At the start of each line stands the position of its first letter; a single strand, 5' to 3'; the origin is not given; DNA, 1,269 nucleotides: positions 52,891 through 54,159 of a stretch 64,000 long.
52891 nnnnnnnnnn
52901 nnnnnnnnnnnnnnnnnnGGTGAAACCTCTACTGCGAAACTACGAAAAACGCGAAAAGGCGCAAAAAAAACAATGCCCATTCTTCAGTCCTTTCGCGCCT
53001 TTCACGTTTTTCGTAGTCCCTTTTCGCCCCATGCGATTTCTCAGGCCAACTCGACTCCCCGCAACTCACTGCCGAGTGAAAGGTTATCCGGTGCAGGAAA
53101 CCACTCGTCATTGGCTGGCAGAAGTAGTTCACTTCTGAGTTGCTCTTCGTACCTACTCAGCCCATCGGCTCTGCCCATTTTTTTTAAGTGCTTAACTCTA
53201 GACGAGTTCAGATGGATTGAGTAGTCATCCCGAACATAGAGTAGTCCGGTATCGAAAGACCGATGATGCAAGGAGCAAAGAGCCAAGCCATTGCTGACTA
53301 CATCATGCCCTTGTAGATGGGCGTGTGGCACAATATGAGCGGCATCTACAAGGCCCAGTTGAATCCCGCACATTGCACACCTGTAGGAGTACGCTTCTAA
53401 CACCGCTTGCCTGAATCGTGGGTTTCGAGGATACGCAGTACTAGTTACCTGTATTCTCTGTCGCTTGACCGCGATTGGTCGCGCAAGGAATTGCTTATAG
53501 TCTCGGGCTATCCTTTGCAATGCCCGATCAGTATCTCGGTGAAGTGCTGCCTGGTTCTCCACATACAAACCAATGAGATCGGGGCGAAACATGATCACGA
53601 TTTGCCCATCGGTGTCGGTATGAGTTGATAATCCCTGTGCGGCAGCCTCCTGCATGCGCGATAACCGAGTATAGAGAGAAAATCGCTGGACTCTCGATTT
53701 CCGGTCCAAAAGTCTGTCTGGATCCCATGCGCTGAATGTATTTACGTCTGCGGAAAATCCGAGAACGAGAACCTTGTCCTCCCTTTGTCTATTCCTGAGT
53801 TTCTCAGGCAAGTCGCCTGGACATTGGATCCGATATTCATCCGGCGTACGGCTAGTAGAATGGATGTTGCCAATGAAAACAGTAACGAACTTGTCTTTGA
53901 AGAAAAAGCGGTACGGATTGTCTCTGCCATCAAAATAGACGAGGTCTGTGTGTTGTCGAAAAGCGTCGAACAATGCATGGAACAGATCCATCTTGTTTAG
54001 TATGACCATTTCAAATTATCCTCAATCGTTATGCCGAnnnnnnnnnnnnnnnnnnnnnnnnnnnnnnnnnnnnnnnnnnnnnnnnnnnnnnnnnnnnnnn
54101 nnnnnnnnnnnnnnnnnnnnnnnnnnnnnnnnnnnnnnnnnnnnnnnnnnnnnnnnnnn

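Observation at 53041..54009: HNH endonuclease with an unassigned 200-aa N-terminal domain sandwiched between the methyltransferase paralogs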

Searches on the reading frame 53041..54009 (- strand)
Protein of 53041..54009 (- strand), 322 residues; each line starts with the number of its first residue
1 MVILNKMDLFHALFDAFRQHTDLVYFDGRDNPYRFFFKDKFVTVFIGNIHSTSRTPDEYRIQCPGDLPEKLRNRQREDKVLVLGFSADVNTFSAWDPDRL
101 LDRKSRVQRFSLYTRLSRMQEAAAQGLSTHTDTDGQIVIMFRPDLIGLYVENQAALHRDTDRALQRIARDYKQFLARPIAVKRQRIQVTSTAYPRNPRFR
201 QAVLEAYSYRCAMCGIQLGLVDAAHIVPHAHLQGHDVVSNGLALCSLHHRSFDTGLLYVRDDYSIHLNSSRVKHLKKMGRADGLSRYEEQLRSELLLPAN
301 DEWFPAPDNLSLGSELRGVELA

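Call 5: search_protein_families(library=pfam, proteins=[window:53041-54009:-], max_evalue=0.01)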
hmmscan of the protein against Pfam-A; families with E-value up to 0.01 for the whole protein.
window:53041-54009:- (322 aa): 2 families
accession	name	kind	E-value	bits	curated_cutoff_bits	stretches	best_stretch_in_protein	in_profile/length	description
PF20296.3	MTaX1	-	2.7e-17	63.8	25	1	45-150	6-111/111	Methylase-associated X1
PF13391.12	HNH_2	-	3.1e-11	43.4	21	1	211-259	1-65/66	HNH endonuclease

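Call 6: search_protein_families(library=padloc, proteins=[window:53041-54009:-], max_evalue=0.01)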
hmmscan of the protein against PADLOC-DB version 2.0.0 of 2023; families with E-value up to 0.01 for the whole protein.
window:53041-54009:- (322 aa): 2 families
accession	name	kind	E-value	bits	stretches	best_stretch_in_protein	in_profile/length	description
PDLC04132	HNH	-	1.2e-18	65.3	1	125-290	90-249/286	-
PDLC03546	HNH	-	1.8e-11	41.6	1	196-275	159-241/282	Type II restriction enzyme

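Call 8: search_protein_families(library=ncbifam, proteins=[window:53041-54009:-], max_evalue=0.01)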
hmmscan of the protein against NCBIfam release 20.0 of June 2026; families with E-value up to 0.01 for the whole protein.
window:53041-54009:- (322 aa): 2 families
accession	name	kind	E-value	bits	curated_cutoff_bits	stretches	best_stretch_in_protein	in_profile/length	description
NF045808.1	PT-DNA_restrict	exception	1.3e-22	80.3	180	1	146-269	108-240/284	phosphorothioated DNA-binding restriction endonuclease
NF040563.1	guided_IscB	equivalog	0.0037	16.4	175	1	199-255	183-238/314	RNA-guided endonuclease IscB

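Call 11: find_homologous_proteins(query=window:53041-54009:-)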
Query window:53041-54009:- (322 aa): 401 proteins with E <= 0.001 among 1711 candidates; the best 120 are listed.
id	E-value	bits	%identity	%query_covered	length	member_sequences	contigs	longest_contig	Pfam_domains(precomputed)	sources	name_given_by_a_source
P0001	3.7e-207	705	97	100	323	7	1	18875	PF13391.13,PF20296.4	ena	-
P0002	3.0e-188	643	90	100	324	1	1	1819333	PF13391.13,PF20296.4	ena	-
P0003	1.1e-168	578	81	100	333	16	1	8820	PF13391.13,PF20296.4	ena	-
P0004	2.4e-166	571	80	100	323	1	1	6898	PF13391.13,PF20296.4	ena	-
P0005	7.7e-156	536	74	100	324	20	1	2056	PF13391.13,PF20296.4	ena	-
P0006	1.0e-152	526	72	100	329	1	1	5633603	PF13391.13,PF20296.4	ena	-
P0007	4.6e-151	520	73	100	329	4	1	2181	PF13391.13,PF20296.4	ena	-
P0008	6.5e-150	517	71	100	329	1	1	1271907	PF13391.13,PF20296.4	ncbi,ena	-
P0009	3.7e-149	514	70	100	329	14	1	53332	PF13391.13,PF20296.4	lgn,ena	-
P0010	5.5e-149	514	71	100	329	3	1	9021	PF13391.13,PF20296.4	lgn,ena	-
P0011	2.5e-148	512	71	100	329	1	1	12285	PF13391.13,PF20296.4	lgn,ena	-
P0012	3.0e-147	508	70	100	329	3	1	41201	PF13391.13,PF20296.4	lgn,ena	-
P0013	1.2e-146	506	70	100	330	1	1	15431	PF13391.13,PF20296.4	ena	-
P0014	1.9e-146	505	69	100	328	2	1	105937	PF13391.13,PF20296.4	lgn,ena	-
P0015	4.6e-146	504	70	100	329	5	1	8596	PF13391.13,PF20296.4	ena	-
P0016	6.2e-146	504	70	100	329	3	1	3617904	PF13391.13,PF20296.4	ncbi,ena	-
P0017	5.3e-145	501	69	100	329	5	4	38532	PF13391.13,PF20296.4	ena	-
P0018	3.9e-143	494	69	100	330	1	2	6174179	PF13391.13,PF20296.4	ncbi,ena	-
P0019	4.3e-143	494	69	100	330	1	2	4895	PF13391.13,PF20296.4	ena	-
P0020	2.0e-142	492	69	100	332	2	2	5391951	PF13391.13,PF20296.4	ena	-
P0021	6.3e-142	490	69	100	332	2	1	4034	PF13391.13,PF20296.4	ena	-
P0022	8.7e-142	490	69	100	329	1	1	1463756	PF13391.13,PF20296.4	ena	-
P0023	6.2e-140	484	68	100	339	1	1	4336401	PF13391.13,PF20296.4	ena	-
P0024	6.5e-140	484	67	100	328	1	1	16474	PF13391.13,PF20296.4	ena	-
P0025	8.5e-140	483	68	100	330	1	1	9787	PF13391.13,PF20296.4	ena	-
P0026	1.1e-139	483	68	100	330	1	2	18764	PF13391.13,PF20296.4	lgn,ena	-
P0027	1.3e-139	483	69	99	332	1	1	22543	PF13391.13,PF20296.4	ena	-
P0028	2.6e-139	482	65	100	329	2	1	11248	PF13391.13,PF20296.4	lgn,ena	-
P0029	3.0e-139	482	69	100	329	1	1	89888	PF13391.13,PF20296.4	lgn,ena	-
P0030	5.8e-139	481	67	100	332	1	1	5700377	PF13391.13,PF20296.4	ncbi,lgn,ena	-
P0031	7.0e-139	480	68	100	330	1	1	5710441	PF13391.13,PF20296.4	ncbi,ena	-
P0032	1.2e-138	480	67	100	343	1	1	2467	PF13391.13,PF20296.4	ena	-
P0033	5.8e-138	477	67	100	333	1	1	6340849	PF13391.13,PF20296.4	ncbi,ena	-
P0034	3.1e-137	475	65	99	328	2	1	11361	PF13391.13,PF20296.4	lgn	-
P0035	5.3e-137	474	68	100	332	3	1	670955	PF13391.13,PF20296.4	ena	-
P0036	2.6e-136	472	68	100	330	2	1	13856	PF13391.13,PF20296.4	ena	-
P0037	9.3e-136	470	65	99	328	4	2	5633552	PF13391.13,PF20296.4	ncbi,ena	-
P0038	9.5e-136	470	67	100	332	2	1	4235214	PF13391.13,PF20296.4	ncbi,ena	-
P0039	2.5e-135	469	68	100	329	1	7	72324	PF13391.13,PF20296.4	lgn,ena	-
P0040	2.0e-134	466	65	100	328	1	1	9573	PF13391.13,PF20296.4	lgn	-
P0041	3.3e-134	465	65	99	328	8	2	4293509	PF13391.13,PF20296.4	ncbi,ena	-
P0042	7.0e-134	464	66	100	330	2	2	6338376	PF13391.13,PF20296.4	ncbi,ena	-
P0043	2.0e-132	459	63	99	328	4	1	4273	PF13391.13,PF20296.4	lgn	-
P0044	2.3e-132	459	66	100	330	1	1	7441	PF13391.13,PF20296.4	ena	-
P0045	4.0e-131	455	67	100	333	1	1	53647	PF13391.13,PF20296.4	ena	-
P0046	1.6e-130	453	66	100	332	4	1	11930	PF13391.13,PF20296.4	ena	-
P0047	4.3e-130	452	65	100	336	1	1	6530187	PF13391.13,PF20296.4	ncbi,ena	-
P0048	3.9e-129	448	63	100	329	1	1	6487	PF13391.13,PF20296.4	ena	-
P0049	3.7e-128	445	63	100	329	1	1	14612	PF13391.13,PF20296.4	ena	-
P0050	9.2e-128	444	63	100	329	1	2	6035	PF13391.13,PF20296.4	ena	-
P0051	1.4e-127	443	63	100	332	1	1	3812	PF13391.13,PF20296.4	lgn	-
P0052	5.8e-127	441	62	100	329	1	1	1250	PF13391.13,PF20296.4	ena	-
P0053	4.8e-125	435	62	100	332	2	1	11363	PF13391.13,PF20296.4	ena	-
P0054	9.2e-125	434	62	100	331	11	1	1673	PF13391.13,PF20296.4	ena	-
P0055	2.0e-123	430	64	100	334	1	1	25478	PF13391.13,PF20296.4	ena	-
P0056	2.1e-123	430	61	100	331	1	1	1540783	PF13391.13,PF20296.4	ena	-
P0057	3.6e-123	429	60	100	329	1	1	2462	PF13391.13,PF20296.4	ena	-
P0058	2.2e-122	426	58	99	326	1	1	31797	PF13391.13,PF20296.4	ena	-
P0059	2.8e-121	423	58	99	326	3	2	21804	PF13391.13,PF20296.4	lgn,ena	-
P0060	1.4e-119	417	59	100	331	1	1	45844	PF13391.13,PF20296.4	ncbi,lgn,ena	-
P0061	2.4e-117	410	61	99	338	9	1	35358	PF13391.13,PF20296.4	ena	-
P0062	6.5e-117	408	60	92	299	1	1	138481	PF13391.13,PF20296.4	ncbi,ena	-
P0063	4.9e-115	402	55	99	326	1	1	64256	PF13391.13,PF20296.4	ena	-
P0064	4.4e-112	392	53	100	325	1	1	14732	PF13391.13,PF20296.4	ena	-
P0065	1.3e-111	391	59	92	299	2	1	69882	PF13391.13,PF20296.4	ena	-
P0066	6.9e-111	389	56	95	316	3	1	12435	PF13391.13,PF20296.4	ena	-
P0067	1.9e-107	377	54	99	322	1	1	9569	PF13391.13,PF20296.4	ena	-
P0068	2.5e-107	377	52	100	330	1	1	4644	PF13391.13,PF20296.4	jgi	jgi:putative restriction endonuclease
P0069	1.1e-106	375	54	99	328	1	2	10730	PF13391.13,PF20296.4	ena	-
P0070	3.3e-104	367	53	99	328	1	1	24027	PF13391.13,PF20296.4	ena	-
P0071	1.4e-103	365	51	99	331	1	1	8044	PF13391.13,PF20296.4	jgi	jgi:putative restriction endonuclease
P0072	9.6e-103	362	53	100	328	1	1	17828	PF13391.13,PF20296.4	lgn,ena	-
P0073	1.1e-102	362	53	99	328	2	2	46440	PF13391.13,PF20296.4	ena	-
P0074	2.2e-102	361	51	99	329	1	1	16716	PF13391.13,PF20296.4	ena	-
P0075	6.4e-102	359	51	99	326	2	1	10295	PF13391.13,PF20296.4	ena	-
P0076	7.4e-102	359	51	100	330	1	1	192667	PF13391.13,PF20296.4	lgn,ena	-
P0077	9.3e-102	359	50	100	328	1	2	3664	PF13391.13,PF20296.4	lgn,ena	-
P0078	1.2e-101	358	50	99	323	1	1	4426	PF13391.13,PF20296.4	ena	-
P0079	1.3e-101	358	52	99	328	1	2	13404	PF13391.13,PF20296.4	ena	-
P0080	1.1e-99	352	51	100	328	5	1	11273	PF13391.13,PF20296.4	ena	-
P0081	1.2e-98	348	51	100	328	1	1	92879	PF13391.13,PF20296.4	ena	-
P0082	4.2e-98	347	51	99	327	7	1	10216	PF13391.13,PF20296.4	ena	-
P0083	1.0e-97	345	52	99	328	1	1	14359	PF13391.13,PF20296.4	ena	-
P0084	1.1e-97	345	49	98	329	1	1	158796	PF13391.13,PF20296.4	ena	-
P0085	4.9e-97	343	49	100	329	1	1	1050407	PF13391.13,PF20296.4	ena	-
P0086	5.1e-97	343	49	100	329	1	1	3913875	PF13391.13,PF20296.4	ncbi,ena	-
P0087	4.6e-96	340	49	99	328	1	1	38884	PF13391.13,PF20296.4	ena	-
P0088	7.0e-96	339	47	100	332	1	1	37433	PF13391.13,PF20296.4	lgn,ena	-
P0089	1.7e-95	338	48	96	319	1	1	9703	PF13391.13,PF20296.4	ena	-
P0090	5.2e-95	336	48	99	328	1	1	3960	PF13391.13,PF20296.4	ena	-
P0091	5.4e-95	336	48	100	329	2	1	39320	PF13391.13,PF20296.4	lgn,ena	-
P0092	1.4e-94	335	62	74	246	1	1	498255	PF13391.13,PF20296.4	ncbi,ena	-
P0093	4.0e-94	333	47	99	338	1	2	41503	PF13391.13,PF20296.4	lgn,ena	-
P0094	5.0e-94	333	67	71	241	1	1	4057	PF20296.4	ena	-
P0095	9.0e-94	332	47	100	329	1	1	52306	PF13391.13,PF20296.4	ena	-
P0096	9.3e-94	332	48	99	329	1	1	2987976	PF13391.13,PF20296.4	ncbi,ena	-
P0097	2.2e-93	331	75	63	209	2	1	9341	PF13391.13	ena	-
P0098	7.6e-93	329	48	100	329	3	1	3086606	PF13391.13,PF20296.4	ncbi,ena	-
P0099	8.1e-93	329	47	100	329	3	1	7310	PF13391.13,PF20296.4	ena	-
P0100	8.7e-93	329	57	56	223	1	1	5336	PF20296.4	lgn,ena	-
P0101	1.1e-92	329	48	99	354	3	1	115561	PF13391.13,PF20296.4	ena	-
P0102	2.0e-92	328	49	99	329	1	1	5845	PF13391.13,PF20296.4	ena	-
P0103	2.4e-92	328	49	99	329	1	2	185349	PF13391.13,PF20296.4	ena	-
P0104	1.5e-91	325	49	97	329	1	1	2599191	PF13391.13,PF20296.4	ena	-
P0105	8.6e-91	323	47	100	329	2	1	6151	PF13391.13,PF20296.4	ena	-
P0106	1.0e-90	322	47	100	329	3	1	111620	PF13391.13,PF20296.4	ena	-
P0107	2.7e-90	321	47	100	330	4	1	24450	PF13391.13,PF20296.4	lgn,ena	-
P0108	8.6e-90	319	46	99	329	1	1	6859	PF13391.13,PF20296.4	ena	-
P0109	8.8e-90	319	46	99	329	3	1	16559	PF13391.13,PF20296.4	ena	-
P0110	9.8e-90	319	47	99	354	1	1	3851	PF13391.13,PF20296.4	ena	-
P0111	1.4e-89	319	46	99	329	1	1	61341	PF13391.13,PF20296.4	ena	-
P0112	4.0e-89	317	46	99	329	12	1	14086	PF13391.13,PF20296.4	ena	-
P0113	4.4e-89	317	47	100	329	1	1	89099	PF13391.13,PF20296.4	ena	-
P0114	5.0e-89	317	44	99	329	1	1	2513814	PF13391.13,PF20296.4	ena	-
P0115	6.0e-89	316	47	99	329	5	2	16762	PF13391.13,PF20296.4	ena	-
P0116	6.3e-89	316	46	99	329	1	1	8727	PF13391.13,PF20296.4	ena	-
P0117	8.6e-89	316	47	100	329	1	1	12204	PF13391.13,PF20296.4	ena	-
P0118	1.7e-88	315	46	99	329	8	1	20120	PF13391.13,PF20296.4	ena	-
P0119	2.6e-88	314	45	100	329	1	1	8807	PF13391.13,PF20296.4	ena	-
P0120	2.7e-88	314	62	75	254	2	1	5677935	PF13391.13,PF20296.4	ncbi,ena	-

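Call 15: find_related_loci(query=A1, collection=genome_contigs, flank=10000)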
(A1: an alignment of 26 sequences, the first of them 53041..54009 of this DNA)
Query A1 (322 aa) in genome_contigs; peptide patterns used: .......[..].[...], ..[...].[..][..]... (x = any residue, [..] = any of these).
304 stretches matched a pattern; 112 encode a relative of the query (tblastn E <= 1e-3); the best 80 are kept; 80 distinct loci.
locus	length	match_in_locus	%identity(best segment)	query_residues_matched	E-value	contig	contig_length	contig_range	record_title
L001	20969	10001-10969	74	1-321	5e-161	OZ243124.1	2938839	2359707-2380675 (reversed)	MAG: Nitrospirales bacterium isolate 0e0ef677-6dc8-49ba-883f-7fd47c8f42f7 genome assembly, chromosome: 1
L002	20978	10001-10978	70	3-322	5e-156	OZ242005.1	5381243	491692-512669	MAG: Candidatus Latescibacterota bacterium isolate 4361563e-baaa-404a-b280-629f4181b36f genome assembly, chromosome: 1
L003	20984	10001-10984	71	1-321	5e-156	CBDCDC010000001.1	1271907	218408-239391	MAG: Candidatus Latescibacterota bacterium isolate a5674b02-4162-4bfe-8498-4cf7be1abab7 genome assembly, contig: contig_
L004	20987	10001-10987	70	1-322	2e-151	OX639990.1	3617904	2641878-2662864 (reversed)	MAG: uncultured Candidatus Entotheonella sp. isolate 26b0520c-cf9d-432e-a440-87a3e388b1d5 genome assembly, chromosome: 1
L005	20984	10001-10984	68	1-321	4e-144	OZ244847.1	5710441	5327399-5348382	MAG: Candidatus Latescibacterota bacterium isolate 8a2eb0e1-25ad-4382-8bb9-52b38a0e126b genome assembly, chromosome: 1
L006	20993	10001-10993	67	1-321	2e-143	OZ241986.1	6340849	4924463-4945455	MAG: Candidatus Latescibacterota bacterium isolate 0d522d25-140f-41b3-910f-d932058e053c genome assembly, chromosome: 1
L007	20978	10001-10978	65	1-319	7e-142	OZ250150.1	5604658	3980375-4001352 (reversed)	MAG: Candidatus Latescibacterota bacterium isolate 5c13c588-1760-4ea4-89ab-5ccd14670b69 genome assembly, chromosome: 1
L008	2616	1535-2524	67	1-321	9e-150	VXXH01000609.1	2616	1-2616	MAG: Candidatus Poribacteria bacterium isolate SB0668_bin_37 NODE_15410_length_2616_cov_5.616556, whole genome shotgun s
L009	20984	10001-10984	66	1-321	1e-140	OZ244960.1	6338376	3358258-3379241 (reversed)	MAG: Candidatus Latescibacterota bacterium isolate 84ceb019-2832-410a-8319-f59b3e32517b genome assembly, chromosome: 1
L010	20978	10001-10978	65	1-319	2e-140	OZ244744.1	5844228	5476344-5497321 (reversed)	MAG: Candidatus Latescibacterota bacterium isolate aa5cf8e5-2ee9-4ccc-9d1f-80a1aaad70af genome assembly, chromosome: 1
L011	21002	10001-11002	65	1-321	9e-137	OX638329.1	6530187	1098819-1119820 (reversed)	MAG: uncultured Latescibacteria bacterium isolate 03e23b1f-02ed-4bf0-8d8f-a367d3d93791 genome assembly, chromosome: 1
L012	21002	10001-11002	63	1-321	4e-134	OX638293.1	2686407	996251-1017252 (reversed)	MAG: Rhodothermales bacterium isolate 042ea3ce-0ccb-4c6a-82ee-eaa32ce74e6d genome assembly, chromosome: 1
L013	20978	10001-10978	64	1-319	6e-133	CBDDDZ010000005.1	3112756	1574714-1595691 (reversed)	MAG: Candidatus Latescibacterota bacterium isolate 2fef8444-24d4-470e-a0f0-8c307ac56c94 genome assembly, contig: contig_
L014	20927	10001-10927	62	18-319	6e-128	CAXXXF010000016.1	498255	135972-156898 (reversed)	MAG: Candidatus Latescibacterota bacterium isolate cdc6522c-bbe9-4fa3-a52d-301d393956c9 genome assembly, contig: contig_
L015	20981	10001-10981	49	3-322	1e-102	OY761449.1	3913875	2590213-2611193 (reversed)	MAG: Dehalococcoidia bacterium isolate 8faaec51-6d46-4fc3-9050-60b85d5760d4 genome assembly, chromosome: 1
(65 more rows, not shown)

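Call 20: predict_structure(alignment_id=A1)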
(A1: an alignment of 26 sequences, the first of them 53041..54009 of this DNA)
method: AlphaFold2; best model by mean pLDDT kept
length: 322 residues; sequences in the alignment: 26
mean_pLDDT: 68.2   pTM: 0.58
mean pLDDT of the five models: 68.2, 67.0, 65.0, 64.9, 60.2
residues with pLDDT >= 90: 67; 70-90: 98; 50-70: 68; < 50: 89
segments of 3 or more residues with pLDDT < 50: 176-200, 202-204, 207-232, 234-247, 249-254, 303-305, 316-322
pLDDT, mean of each block of 10 residues (from residue 1): 74 79 69 84 94 87 91 88 93 91 75 94 91 88 91 84 70 47 28 39 48 43 46 42 41 53 67 65 66 59 53 48 40
secondary structure, 60 per line:
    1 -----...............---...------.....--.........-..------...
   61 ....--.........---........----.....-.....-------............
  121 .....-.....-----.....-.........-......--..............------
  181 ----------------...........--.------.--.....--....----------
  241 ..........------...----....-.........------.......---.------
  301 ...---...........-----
elements in order: H6-20 E24-26 E33-37 E40-48 E58-64 H67-75 E79-86 E91-95 H97-101 E109-115 H116-125 E127-131 E137-141 H143-151 H153-158 H161-174 H197-207 H220-224 H227-230 H241-249 E257-259 E264-267 H269-277 H284-290 H307-317
